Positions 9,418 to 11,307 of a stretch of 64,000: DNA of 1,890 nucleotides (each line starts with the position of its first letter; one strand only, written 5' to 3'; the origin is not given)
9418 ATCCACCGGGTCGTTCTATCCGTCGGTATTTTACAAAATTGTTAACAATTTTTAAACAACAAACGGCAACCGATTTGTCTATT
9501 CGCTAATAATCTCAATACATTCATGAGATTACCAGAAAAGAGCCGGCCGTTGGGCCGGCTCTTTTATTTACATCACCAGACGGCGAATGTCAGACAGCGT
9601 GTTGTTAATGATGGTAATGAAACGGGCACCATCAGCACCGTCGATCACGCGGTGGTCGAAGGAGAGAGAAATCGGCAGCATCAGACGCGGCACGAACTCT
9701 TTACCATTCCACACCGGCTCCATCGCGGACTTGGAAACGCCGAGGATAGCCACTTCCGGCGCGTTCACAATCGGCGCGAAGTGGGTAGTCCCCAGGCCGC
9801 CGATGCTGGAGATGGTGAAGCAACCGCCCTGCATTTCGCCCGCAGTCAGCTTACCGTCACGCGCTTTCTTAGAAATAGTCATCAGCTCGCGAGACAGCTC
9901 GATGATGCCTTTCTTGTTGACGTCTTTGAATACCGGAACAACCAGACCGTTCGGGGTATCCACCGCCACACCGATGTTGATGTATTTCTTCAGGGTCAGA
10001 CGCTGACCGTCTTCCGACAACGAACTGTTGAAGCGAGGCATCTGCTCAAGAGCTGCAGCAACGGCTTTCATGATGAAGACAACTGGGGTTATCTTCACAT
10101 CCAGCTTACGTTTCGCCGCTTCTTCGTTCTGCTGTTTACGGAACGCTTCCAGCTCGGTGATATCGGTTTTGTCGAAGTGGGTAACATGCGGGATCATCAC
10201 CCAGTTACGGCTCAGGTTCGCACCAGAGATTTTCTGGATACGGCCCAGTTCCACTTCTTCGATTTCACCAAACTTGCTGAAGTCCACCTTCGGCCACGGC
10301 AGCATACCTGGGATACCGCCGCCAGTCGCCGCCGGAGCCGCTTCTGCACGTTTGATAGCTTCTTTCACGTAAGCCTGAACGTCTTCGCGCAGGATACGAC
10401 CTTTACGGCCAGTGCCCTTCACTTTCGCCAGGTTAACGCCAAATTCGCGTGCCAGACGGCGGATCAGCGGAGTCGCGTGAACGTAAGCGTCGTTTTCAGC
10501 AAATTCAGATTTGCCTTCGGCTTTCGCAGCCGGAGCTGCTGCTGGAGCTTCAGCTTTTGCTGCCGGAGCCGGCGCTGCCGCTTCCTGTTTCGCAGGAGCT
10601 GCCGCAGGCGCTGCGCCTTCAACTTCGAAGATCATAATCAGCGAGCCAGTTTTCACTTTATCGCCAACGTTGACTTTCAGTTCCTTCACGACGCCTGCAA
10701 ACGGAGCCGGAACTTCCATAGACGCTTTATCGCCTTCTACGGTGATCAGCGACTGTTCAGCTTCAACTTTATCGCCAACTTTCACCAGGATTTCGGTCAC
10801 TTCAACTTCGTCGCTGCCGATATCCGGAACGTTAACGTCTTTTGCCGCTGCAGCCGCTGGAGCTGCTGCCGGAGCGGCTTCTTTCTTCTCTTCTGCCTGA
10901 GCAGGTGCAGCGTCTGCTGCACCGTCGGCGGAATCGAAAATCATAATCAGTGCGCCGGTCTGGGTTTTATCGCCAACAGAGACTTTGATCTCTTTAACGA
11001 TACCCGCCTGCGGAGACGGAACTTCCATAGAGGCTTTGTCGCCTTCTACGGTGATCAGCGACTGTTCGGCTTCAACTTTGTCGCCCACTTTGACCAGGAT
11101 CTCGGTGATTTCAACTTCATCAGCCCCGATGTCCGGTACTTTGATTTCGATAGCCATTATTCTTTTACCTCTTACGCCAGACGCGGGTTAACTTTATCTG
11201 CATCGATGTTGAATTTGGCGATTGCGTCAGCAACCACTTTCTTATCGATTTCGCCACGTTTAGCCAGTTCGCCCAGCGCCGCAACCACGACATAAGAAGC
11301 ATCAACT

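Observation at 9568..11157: AceF (PDH E2) with two lipoyl domains instead of the three in the K-12 reference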

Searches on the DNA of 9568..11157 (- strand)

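Call 4: search_dna_similar(query=window:9568-11157:-, collection=ecoli_genomes, mode=near, max_rows=40)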
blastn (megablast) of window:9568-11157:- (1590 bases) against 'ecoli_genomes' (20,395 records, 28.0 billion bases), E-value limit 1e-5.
Records with a match: 5424; places in all: 14307; records where one place covers at least 80% of the query: 5423.
Genomes with a match: 5424 of 5426; with a place that covers at least 80% of the query: 5423. Places per genome that has any: lowest 1, median 3, highest 4. On chromosomes: 14301 places; on plasmids: 6.
Best place of each record, by identity: >=99% 3; 95-99% 6; 90-95% 5415.
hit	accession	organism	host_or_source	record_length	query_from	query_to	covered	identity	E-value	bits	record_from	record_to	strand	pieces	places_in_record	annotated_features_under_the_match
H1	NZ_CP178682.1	Escherichia coli strain VTB97379v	Chicken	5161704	1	1590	100%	99.2%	0e+0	2870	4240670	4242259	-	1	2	aceF: pyruvate dehydrogenase complex dihydrolipoyllysine-residue ...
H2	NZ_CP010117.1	Escherichia coli strain C2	cow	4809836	1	1590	100%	99.1%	0e+0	2854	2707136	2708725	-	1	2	aceF: pyruvate dehydrogenase complex dihydrolipoyllysine-residue ...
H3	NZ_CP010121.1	Escherichia coli strain C4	cow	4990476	1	1590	100%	98.9%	0e+0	2843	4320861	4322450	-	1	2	aceF: pyruvate dehydrogenase complex dihydrolipoyllysine-residue ...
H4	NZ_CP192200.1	Escherichia coli strain DSM 103263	chicken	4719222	1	1590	100%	97.8%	0e+0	2739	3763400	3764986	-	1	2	aceF: dihydrolipoyllysine-residue acetyltransferase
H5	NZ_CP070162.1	Escherichia coli strain FDAARGOS_1283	Homo sapiens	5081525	1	1590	100%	97.5%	0e+0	2717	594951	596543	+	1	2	aceF: pyruvate dehydrogenase complex dihydrolipoyllysine-residue ...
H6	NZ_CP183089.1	Escherichia coli strain 447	Homo sapiens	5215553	1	1590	100%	97.0%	0e+0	2897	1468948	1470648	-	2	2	aceF: pyruvate dehydrogenase complex dihydrolipoyllysine-residue ...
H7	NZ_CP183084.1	Escherichia coli strain 439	Homo sapiens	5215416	1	1590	100%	97.0%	0e+0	2897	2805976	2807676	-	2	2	aceF: pyruvate dehydrogenase complex dihydrolipoyllysine-residue ...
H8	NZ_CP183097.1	Escherichia coli strain 446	Homo sapiens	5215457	1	1590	100%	97.0%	0e+0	2897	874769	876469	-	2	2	aceF: pyruvate dehydrogenase complex dihydrolipoyllysine-residue ...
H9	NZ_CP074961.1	Escherichia coli strain 01_3327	Homo sapiens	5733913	1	1590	100%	94.5%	0e+0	2449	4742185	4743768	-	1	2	aceF: pyruvate dehydrogenase complex dihydrolipoyllysine-residue ...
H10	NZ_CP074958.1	Escherichia coli strain 03_3013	Homo sapiens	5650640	1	1590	100%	94.5%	0e+0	2449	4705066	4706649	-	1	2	aceF: pyruvate dehydrogenase complex dihydrolipoyllysine-residue ...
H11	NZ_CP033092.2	Escherichia coli DSM 30083 = JCM 1649 = ATCC 11775 strain ...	-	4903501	22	1590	99%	94.7%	0e+0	2427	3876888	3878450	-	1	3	aceF: pyruvate dehydrogenase complex dihydrolipoyllysine-residue ...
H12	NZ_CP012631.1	Escherichia coli strain SF-173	Homo sapiens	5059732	22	1590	99%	94.7%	0e+0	2427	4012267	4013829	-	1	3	aceF: pyruvate dehydrogenase complex dihydrolipoyllysine-residue ...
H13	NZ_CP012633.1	Escherichia coli strain SF-166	Homo sapiens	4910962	22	1590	99%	94.7%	0e+0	2427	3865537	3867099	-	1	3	aceF: pyruvate dehydrogenase complex dihydrolipoyllysine-residue ...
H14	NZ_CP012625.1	Escherichia coli strain SF-468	Homo sapiens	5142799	22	1590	99%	94.7%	0e+0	2427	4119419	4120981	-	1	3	aceF: pyruvate dehydrogenase complex dihydrolipoyllysine-residue ...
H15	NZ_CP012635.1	Escherichia coli strain SF-088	Homo sapiens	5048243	22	1590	99%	94.7%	0e+0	2427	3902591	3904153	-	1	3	aceF: pyruvate dehydrogenase complex dihydrolipoyllysine-residue ...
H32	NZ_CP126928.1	Escherichia coli O2:K1:H4 strain APEC E12053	Gallus gallus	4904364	22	1590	99%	94.7%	0e+0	2427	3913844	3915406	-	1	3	aceF: pyruvate dehydrogenase complex dihydrolipoyllysine-residue ...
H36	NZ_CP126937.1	Escherichia coli O2:K1:H4 strain APEC E19019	Gallus gallus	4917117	22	1590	99%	94.7%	0e+0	2427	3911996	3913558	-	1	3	aceF: pyruvate dehydrogenase complex dihydrolipoyllysine-residue ...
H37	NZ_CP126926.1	Escherichia coli O2:K1:H5 strain APEC E19035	Gallus gallus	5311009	22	1590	99%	94.7%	0e+0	2427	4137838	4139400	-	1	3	aceF: pyruvate dehydrogenase complex dihydrolipoyllysine-residue ...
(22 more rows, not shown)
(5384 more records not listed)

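Call 18: get_annotated_region(hit=H4, flank=300)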
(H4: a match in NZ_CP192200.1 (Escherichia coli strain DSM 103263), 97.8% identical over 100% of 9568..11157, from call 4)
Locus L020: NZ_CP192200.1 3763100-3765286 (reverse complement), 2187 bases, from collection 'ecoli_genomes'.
description: Escherichia coli strain DSM 103263 chromosome, complete genome
organism: Escherichia coli strain DSM 103263 (NCBI taxid 562)
replicon: chromosome; assembly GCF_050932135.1
host: chicken; source: -; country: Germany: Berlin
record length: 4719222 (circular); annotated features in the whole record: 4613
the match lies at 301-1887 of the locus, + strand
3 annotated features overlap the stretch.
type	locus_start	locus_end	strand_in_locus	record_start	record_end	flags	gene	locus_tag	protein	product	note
CDS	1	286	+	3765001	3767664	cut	aceE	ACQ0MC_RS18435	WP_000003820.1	pyruvate dehydrogenase (acetyl-transferring), homodimeric type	-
CDS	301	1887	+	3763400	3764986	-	aceF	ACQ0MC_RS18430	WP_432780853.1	dihydrolipoyllysine-residue acetyltransferase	-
CDS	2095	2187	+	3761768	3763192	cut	lpdA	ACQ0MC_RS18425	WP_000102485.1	dihydrolipoyl dehydrogenase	-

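Call 19: get_annotated_region(hit=H5, flank=300)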
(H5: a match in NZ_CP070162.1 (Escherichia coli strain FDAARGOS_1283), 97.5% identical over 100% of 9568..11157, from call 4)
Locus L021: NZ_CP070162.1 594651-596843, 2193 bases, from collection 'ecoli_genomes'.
description: Escherichia coli strain FDAARGOS_1283 chromosome, complete genome
organism: Escherichia coli strain FDAARGOS_1283 (NCBI taxid 562)
replicon: chromosome; assembly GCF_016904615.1
host: Homo sapiens; source: missing; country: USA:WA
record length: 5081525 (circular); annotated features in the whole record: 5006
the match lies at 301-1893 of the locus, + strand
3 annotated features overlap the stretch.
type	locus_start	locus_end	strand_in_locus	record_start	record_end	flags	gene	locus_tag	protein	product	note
CDS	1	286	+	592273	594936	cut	aceE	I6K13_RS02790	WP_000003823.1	pyruvate dehydrogenase (acetyl-transferring), homodimeric type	-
CDS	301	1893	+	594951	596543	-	aceF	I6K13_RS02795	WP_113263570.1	pyruvate dehydrogenase complex dihydrolipoyllysine-residue acetyltransferase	-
CDS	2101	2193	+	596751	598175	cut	lpdA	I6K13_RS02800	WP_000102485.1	dihydrolipoyl dehydrogenase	-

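Call 20: get_annotated_region(hit=H6, flank=300)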
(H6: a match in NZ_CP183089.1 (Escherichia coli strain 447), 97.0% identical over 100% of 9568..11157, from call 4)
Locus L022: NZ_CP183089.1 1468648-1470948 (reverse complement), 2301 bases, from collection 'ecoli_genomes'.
description: Escherichia coli strain 447 chromosome, complete genome
organism: Escherichia coli strain 447 (NCBI taxid 562)
replicon: chromosome; assembly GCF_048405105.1
host: Homo sapiens; source: blood; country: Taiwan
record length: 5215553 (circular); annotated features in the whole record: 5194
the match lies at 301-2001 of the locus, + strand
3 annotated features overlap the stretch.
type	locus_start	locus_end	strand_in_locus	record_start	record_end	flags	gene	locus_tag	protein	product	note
CDS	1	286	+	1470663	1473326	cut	aceE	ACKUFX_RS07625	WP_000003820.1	pyruvate dehydrogenase (acetyl-transferring), homodimeric type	-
CDS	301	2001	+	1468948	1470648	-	aceF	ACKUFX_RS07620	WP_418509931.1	pyruvate dehydrogenase complex dihydrolipoyllysine-residue acetyltransferase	-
CDS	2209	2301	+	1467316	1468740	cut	lpdA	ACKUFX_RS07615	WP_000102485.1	dihydrolipoyl dehydrogenase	-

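Call 21: get_annotated_region(hit=H9, flank=300)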
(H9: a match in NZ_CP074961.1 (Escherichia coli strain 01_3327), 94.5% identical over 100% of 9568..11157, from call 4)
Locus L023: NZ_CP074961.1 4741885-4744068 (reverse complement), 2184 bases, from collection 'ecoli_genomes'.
description: Escherichia coli strain 01_3327 chromosome, complete genome
organism: Escherichia coli strain 01_3327 (NCBI taxid 562)
replicon: chromosome; assembly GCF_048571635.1
host: Homo sapiens; source: missing; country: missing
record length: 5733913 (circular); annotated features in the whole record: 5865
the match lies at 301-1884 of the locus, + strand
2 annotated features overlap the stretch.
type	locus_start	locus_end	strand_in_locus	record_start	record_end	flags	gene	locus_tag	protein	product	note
CDS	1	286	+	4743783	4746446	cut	aceE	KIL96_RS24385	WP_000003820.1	pyruvate dehydrogenase (acetyl-transferring), homodimeric type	-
CDS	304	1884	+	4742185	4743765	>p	aceF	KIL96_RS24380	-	pyruvate dehydrogenase complex dihydrolipoyllysine-residue acetyltransferase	incomplete; partial in the middle of a contig; missing N-terminus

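Call 22: get_annotated_region(hit=H1, flank=300)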
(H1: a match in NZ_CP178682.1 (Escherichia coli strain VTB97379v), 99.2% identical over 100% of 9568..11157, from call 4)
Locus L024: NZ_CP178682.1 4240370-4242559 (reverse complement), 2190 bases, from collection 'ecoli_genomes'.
description: Escherichia coli strain VTB97379v chromosome, complete genome
organism: Escherichia coli strain VTB97379v (NCBI taxid 562)
replicon: chromosome; assembly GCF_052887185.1
host: Chicken; source: -; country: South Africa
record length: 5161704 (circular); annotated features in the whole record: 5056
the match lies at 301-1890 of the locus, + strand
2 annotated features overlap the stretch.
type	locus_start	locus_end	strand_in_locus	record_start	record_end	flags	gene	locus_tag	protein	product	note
CDS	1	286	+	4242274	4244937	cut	aceE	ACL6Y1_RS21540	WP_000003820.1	pyruvate dehydrogenase (acetyl-transferring), homodimeric type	-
CDS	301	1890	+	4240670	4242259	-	aceF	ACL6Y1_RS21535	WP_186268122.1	pyruvate dehydrogenase complex dihydrolipoyllysine-residue acetyltransferase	-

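Call 23: get_annotated_region(hit=H2, flank=300)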
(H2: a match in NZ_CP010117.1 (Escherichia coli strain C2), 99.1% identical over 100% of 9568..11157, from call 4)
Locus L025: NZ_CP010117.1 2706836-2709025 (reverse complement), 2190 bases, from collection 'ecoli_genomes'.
description: Escherichia coli strain C2 chromosome, complete genome
organism: Escherichia coli strain C2 (NCBI taxid 562)
replicon: chromosome; assembly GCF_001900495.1
host: cow; source: -; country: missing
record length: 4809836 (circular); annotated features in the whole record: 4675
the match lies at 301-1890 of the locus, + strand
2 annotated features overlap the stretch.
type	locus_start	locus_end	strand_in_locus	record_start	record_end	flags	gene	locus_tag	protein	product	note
CDS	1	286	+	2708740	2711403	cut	aceE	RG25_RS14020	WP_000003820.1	pyruvate dehydrogenase (acetyl-transferring), homodimeric type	-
CDS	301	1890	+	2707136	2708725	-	aceF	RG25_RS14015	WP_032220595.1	pyruvate dehydrogenase complex dihydrolipoyllysine-residue acetyltransferase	-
